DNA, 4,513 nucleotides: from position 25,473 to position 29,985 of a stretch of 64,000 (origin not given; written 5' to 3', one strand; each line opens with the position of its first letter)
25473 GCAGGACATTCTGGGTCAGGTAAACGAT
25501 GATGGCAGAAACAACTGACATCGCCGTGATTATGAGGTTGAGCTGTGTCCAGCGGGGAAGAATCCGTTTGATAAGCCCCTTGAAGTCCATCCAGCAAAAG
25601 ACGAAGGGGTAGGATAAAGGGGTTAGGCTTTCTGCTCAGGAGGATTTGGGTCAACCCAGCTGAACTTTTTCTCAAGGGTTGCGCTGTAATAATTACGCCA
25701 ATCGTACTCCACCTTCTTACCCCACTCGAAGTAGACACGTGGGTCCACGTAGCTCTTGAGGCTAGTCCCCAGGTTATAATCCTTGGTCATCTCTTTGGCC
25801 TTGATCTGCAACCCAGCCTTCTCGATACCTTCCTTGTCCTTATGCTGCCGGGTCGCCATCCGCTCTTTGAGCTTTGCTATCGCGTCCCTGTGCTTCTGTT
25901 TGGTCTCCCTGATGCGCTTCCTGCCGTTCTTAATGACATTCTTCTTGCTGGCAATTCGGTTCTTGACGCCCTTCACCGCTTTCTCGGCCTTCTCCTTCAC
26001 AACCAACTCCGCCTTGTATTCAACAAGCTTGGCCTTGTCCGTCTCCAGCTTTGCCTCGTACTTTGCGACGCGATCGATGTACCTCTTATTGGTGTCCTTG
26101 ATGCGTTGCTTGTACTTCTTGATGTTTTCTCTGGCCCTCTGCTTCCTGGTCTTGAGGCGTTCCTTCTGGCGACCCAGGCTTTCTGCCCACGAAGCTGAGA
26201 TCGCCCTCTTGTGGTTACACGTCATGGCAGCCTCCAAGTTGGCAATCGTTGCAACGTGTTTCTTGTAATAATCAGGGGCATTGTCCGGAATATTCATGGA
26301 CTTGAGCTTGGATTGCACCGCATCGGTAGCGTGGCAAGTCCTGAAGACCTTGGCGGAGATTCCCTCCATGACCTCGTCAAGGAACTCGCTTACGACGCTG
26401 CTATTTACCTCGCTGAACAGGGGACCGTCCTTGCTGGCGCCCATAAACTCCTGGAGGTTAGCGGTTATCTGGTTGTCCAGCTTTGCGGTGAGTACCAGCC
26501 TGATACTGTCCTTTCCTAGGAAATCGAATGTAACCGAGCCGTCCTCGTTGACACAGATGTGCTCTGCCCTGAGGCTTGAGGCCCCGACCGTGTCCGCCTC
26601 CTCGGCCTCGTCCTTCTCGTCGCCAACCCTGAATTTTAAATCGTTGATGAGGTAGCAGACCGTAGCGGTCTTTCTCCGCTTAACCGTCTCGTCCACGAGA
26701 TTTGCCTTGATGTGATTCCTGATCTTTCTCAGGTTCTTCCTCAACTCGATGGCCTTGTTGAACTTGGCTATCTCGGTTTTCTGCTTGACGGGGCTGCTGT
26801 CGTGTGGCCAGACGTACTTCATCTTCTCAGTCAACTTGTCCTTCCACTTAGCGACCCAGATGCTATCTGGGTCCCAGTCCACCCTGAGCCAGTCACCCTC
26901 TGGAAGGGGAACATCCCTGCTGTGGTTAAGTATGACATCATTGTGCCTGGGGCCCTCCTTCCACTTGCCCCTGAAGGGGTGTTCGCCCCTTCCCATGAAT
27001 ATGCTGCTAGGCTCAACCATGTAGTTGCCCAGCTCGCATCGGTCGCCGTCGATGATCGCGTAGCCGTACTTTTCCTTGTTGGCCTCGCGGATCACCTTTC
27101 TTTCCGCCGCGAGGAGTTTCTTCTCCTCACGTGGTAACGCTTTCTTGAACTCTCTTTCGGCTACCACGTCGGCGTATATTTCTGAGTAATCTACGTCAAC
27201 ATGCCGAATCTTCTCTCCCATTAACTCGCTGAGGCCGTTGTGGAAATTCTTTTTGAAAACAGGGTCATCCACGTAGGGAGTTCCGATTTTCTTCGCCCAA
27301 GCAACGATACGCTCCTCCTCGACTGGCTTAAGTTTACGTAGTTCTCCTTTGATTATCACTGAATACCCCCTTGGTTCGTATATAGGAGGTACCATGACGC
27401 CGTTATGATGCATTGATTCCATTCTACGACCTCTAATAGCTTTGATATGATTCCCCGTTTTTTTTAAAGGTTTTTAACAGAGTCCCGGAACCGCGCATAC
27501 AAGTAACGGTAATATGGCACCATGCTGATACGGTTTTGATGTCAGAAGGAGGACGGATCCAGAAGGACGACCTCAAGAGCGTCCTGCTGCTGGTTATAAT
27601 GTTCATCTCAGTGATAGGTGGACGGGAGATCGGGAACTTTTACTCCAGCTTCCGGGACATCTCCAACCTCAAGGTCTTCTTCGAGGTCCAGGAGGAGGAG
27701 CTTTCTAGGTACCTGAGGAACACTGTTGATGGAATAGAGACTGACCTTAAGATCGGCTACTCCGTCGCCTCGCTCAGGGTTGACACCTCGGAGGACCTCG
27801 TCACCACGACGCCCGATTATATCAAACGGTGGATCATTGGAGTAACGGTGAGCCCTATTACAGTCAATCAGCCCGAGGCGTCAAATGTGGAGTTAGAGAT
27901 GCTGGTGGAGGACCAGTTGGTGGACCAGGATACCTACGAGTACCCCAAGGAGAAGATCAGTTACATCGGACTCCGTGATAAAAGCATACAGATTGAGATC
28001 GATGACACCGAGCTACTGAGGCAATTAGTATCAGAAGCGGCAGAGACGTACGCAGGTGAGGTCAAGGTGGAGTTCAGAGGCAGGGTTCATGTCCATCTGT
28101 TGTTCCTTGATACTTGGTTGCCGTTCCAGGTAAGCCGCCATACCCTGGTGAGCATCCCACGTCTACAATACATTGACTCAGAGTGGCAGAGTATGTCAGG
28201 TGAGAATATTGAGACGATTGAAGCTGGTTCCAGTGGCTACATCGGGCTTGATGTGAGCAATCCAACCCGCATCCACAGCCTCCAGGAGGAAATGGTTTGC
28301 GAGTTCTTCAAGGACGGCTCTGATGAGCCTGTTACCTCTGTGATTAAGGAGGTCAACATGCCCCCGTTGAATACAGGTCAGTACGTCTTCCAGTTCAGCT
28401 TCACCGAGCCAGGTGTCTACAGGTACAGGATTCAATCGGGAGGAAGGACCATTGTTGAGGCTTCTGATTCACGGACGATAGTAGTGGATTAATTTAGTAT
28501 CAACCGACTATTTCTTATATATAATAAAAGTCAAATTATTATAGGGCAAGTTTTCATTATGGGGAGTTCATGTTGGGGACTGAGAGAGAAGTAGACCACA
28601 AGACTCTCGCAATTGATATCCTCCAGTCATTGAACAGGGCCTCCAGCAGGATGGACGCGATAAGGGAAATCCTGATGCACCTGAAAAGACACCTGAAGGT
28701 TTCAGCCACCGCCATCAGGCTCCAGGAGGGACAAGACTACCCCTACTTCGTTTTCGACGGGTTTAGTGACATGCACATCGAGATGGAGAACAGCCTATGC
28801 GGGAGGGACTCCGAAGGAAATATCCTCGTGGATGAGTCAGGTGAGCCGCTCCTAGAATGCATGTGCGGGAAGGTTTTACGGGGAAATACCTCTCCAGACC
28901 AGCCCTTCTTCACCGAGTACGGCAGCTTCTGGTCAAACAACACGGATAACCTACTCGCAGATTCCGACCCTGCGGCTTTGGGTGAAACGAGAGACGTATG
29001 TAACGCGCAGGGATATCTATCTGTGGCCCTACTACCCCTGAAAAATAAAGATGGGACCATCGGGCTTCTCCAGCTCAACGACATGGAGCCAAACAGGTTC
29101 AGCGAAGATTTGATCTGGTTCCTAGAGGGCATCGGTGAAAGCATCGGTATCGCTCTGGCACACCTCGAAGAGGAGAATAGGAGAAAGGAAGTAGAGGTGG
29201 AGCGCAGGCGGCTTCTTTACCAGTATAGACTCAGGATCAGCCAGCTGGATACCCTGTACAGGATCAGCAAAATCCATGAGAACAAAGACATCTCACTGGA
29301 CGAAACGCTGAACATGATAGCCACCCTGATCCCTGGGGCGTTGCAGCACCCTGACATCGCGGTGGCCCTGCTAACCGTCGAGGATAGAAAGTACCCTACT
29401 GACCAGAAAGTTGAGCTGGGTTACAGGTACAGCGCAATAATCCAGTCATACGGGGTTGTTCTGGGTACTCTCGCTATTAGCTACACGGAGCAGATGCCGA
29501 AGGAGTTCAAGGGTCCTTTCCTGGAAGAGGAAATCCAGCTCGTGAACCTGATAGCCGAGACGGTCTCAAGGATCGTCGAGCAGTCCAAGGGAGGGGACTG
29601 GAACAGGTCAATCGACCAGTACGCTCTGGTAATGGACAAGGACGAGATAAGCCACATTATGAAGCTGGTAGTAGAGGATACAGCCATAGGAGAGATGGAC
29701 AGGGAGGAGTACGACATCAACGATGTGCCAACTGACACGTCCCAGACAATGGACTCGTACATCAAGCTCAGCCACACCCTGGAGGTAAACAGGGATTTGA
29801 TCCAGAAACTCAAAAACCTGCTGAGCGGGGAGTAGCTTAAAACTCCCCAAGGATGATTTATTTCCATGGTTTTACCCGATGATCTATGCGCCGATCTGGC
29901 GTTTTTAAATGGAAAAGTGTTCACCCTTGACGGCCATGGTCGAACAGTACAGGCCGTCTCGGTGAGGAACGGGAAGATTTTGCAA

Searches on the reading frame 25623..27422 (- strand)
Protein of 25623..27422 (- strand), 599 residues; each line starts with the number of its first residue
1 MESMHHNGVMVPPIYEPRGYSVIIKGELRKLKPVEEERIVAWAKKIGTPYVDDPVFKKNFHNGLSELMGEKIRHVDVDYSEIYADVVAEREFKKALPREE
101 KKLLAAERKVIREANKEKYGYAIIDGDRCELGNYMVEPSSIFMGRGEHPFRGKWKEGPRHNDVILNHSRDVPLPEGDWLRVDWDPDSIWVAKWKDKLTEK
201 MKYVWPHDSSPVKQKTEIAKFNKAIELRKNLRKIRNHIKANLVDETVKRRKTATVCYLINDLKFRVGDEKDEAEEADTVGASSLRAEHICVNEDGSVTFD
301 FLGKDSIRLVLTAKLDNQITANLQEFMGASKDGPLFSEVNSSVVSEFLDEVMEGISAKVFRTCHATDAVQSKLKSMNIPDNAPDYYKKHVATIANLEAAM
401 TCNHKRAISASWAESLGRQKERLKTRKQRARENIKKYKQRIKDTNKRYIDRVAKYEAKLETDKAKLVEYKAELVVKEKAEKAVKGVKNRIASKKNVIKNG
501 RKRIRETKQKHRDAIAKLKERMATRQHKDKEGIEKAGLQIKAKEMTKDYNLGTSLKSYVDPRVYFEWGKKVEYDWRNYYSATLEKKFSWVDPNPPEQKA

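Call 58: search_protein_families(library=pfam, proteins=[window:25623-27422:-], max_evalue=0.00001)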
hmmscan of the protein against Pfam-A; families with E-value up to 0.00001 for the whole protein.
window:25623-27422:- (599 aa): 3 families
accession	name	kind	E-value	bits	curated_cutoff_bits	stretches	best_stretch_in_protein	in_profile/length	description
PF01028.25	Topoisom_I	-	1.1e-57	195.5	23.7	1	210-432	2-223/228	Eukaryotic DNA topoisomerase I, catalytic core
PF02919.20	Topoisom_I_N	-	6.5e-46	157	25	1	3-205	5-212/213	Eukaryotic DNA topoisomerase I, DNA binding fragment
PF14370.11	Topo_C_assoc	-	1.4e-16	60.6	25.1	1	531-590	2-61/70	C-terminal topoisomerase domain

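Call 87: search_protein_families(library=ncbifam, proteins=[window:25623-27422:-], max_evalue=1e-8)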
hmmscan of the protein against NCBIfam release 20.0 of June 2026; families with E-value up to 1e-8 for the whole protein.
window:25623-27422:- (599 aa): 0 families

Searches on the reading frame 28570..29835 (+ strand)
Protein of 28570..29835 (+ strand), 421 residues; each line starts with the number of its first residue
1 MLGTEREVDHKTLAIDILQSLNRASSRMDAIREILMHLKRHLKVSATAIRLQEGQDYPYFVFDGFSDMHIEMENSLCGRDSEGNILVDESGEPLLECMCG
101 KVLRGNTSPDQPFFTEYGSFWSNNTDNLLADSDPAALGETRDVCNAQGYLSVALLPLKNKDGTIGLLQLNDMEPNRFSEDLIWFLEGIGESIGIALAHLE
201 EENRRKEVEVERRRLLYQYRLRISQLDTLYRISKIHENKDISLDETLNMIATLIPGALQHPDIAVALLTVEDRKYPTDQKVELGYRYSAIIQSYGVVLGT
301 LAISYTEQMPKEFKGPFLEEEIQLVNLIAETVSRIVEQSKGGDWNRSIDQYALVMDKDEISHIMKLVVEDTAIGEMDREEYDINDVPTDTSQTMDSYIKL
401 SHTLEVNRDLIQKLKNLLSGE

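Call 58: search_protein_families(library=pfam, proteins=[window:28570-29835:+], max_evalue=0.00001)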
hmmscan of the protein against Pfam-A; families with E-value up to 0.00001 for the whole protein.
window:28570-29835:+ (421 aa): 2 families
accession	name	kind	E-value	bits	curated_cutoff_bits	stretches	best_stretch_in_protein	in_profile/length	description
PF01590.32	GAF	-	7.6e-09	36.6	22.4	0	32-196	7-133/133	GAF domain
PF13185.12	GAF_2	-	2.5e-06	28.2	28.6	0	145-196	84-135/136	GAF domain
